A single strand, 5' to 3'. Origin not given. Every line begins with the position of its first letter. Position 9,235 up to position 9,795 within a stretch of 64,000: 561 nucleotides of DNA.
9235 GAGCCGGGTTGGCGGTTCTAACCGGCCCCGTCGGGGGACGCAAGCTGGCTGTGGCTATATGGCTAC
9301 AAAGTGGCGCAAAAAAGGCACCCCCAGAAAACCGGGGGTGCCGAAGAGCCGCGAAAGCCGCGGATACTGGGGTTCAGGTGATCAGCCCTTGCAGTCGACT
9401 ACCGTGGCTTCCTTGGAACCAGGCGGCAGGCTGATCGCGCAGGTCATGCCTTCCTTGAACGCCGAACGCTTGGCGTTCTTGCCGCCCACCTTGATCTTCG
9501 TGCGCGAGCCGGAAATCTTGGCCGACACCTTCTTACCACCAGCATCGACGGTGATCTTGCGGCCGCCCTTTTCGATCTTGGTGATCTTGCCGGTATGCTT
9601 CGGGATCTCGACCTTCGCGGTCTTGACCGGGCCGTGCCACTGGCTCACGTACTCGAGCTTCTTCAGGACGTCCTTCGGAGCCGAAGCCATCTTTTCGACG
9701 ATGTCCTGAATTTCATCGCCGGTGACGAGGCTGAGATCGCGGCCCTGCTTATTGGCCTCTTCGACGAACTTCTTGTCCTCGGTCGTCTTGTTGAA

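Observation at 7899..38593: Five Bug/TctC binding proteins carry a conserved, apparently uncharacterised C-terminal two-Cys module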

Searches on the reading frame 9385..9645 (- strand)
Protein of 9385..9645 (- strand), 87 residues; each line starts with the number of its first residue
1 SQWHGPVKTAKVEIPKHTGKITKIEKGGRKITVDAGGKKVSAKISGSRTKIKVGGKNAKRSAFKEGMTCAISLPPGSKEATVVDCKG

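Call 12: search_protein_families(library=pfam, proteins=[window:9385-9645:-], max_evalue=10)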
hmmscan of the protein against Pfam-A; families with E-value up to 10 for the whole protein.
seq(87 aa): 1 family
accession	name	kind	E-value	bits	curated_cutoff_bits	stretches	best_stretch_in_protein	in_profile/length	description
PF20297.4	MSSS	-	0.0068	16.5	26.8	1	11-45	4-40/42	MutS2 and Smr-associated SH3 domain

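Call 32: search_solved_structures(query=A4, max_evalue=10)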
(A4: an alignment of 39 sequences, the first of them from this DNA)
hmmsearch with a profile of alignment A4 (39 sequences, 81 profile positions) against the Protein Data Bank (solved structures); distinct sequences matched with E-value up to 10: 4.
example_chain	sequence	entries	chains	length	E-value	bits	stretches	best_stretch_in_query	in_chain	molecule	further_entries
8r4n_L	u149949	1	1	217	1.4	12.3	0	36-58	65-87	Eq4.Dp46-3A lambda chain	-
7ui8_A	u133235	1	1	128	1.8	12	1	8-44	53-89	Split ester bond-containing adhesin repeat domain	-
8h3x_C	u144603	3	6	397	1.8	12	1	6-51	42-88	Fragilysin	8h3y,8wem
6o8w_S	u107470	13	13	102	2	11.8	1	7-49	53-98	50S ribosomal protein L21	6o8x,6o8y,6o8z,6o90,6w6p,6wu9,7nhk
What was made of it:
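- Tried and rejected: The module profile found nothing below E=1 (call 32).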

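Call 39: predict_structure(alignment_id=A4)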
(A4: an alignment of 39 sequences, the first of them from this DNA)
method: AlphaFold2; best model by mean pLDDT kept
length: 82 residues; sequences in the alignment: 39
mean_pLDDT: 86.7   pTM: 0.71
mean pLDDT of the five models: 86.7, 86.1, 85.2, 83.3, 83.0
residues with pLDDT >= 90: 45; 70-90: 30; 50-70: 7; < 50: 0
segments of 3 or more residues with pLDDT < 50: none
pLDDT, mean of each block of 10 residues (from residue 1): 62 92 92 90 89 90 90 90 78
secondary structure, 60 per line:
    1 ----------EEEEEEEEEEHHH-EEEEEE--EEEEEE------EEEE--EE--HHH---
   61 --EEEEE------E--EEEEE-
elements in order: E11-20 E25-30 E33-38 E45-48 E63-67 E77-81
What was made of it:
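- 9385..9627 (-): OB-fold two-Cys module of protein 2 (residues 356-436). The module-only AF2 model has pLDDT 86.7 (call 39).
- On CusF metallochaperones (PF11604): AF2 model (call 39).
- Fold: the module model has pLDDT 86.7 (call 39).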

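Call 42: search_protein_families(library=pfam, alignment_id=A4, max_evalue=5)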
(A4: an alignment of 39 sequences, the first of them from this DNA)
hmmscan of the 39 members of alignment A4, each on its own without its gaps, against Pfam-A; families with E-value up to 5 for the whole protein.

A. member 1, seq(82 aa): 2 families
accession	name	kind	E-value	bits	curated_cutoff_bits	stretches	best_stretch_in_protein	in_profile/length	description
PF20297.4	MSSS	-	0.0056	16.8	26.8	1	6-40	4-40/42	MutS2 and Smr-associated SH3 domain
PF14578.12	GTP_EFTU_D4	-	0.2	12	23.8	1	11-43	42-74/86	Elongation factor Tu domain 4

B. families by the number of members that match (of 39 scanned): 25 families
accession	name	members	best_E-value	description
PF19407.5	DUF5979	3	0.0017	Domain of unknown function (DUF5979)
PF09926.15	DUF2158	2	0.038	Uncharacterized small protein (DUF2158)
PF21683.3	GpP-like_1st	2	0.061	Mu phage baseplate assembly protein GpP-like, N-terminal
PF20297.4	MSSS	1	0.0056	MutS2 and Smr-associated SH3 domain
PF20579.4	LapA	1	0.0063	LapA domain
PF04735.17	Baculo_helicase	1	0.0065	Baculovirus DNA helicase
PF22504.1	DUF6993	1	0.009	Domain of unknown function (DUF6993)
PF25735.1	Phage_L5_gp82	1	0.022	Mycobacterium phage L5 gene 82 protein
PF18465.7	Rieske_3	1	0.026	Rieske 3Fe-4S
PF14201.11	DUF4318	1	0.029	Domain of unknown function (DUF4318)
PF07076.17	DUF1344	1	0.047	Protein of unknown function (DUF1344)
PF17991.7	Thioredoxin_10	1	0.069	Thioredoxin like C-terminal domain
PF04028.18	DUF374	1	0.074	Domain of unknown function (DUF374)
PF22131.1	CjCas9_PI_CTD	1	0.076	CRISPR-associated endonuclease CjCas9 PI-CTD domain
PF18041.7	MapZ_EC1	1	0.11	MapZ extracellular domain 1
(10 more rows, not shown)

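Call 87: fold_search(model_id=the predicted structure, library=pdb)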
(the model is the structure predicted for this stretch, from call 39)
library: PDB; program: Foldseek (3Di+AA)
matches with E <= 10: 1061; with E <= 0.001: 0
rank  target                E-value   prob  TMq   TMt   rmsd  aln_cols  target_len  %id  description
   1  9fs9_A                1.1e-02  1.00  0.56  0.56   3.7        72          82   18  Self assembly domain of the surface layer protein of Viridibacillus arvi (aa 765-844) (released 2024-08-28)
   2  3e6z                  1.1e-02  1.00  0.59  0.61   3.6        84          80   17  1.0 A Structure of CusF-W44A-Cu(II) residues 10-88 from Escherichia coli (released 2009-07-07)
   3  2vb2                  1.4e-02  1.00  0.58  0.63   3.6        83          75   16  Crystal structure of Cu(I)CusF (released 2007-12-18)
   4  9fs9_C                1.5e-02  1.00  0.59  0.59   3.6        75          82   17  Self assembly domain of the surface layer protein of Viridibacillus arvi (aa 765-844) (released 2024-08-28)
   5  9fs9_D                3.1e-02  1.00  0.56  0.55   3.8        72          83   18  Self assembly domain of the surface layer protein of Viridibacillus arvi (aa 765-844) (released 2024-08-28)
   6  2qcp                  3.3e-02  1.00  0.59  0.61   3.6        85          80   15  1.0 A Structure of CusF-Ag(I) residues 10-88 from Escherichia coli (released 2007-10-02)
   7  1zeq                  4.0e-02  0.99  0.57  0.56   4.4        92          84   14  1.5 A Structure of apo-CusF residues 6-88 from Escherichia coli (released 2005-08-02)
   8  9fs9_B                4.5e-02  0.99  0.56  0.56   3.8        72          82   18  Self assembly domain of the surface layer protein of Viridibacillus arvi (aa 765-844) (released 2024-08-28)
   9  6kcn_A                4.5e-02  0.99  0.57  0.11   5.8        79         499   16  Crystal structure of plasmodium lysyl-tRNA synthetase in complex with a cladosporin derivative 4 (released 2020-04-08)
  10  8rw1_i                8.2e-02  0.98  0.52  0.46   4.3        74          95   20  Structure of a yeast 48S-AUC preinitiation complex in closed conformation (released 2024-09-11)
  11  3f8t                  8.7e-02  0.99  0.53  0.11   3.4        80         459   16  Crystal structure analysis of a full-length MCM homolog from Methanopyrus kandleri (released 2009-03-03)
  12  6kab_B                9.2e-02  0.93  0.53  0.11   4.9        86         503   17  Crystal structure of plasmodium lysyl-tRNA synthetase in complex with a cladosporin derivative 2 (released 2020-04-08)
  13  7oa5_D                9.2e-02  0.91  0.41  0.21   5.1        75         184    9  RUVA COMPLEXED TO A HOLLIDAY JUNCTION. (released 2021-04-28)
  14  7oa5_F                9.2e-02  0.91  0.41  0.21   5.1        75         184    9  RUVA COMPLEXED TO A HOLLIDAY JUNCTION. (released 2021-04-28)
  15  6agt_C                9.8e-02  0.95  0.54  0.11   5.5        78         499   17  Crystal structure of PfKRS complexed with chromone inhibitor (released 2019-03-13)
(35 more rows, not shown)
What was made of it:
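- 9385..9627 (-): Foldseek's top hits are an S-layer assembly domain and CusF (call 87).
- On CusF metallochaperones (PF11604): CusF entries 3e6z, 2vb2, 2qcp and 1zeq rank 2-7 in Foldseek (call 87).
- Closest known: CusF periplasmic Cu. Same: Periplasmic ~80-residue OB barrel, among the top Foldseek matches at TM about 0.6 (call 87).
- Foldseek ranks the S-layer self-assembly domain and CusF first, TM 0.56-0.63 (call 87). CusF is among the top Foldseek matches (call 87).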
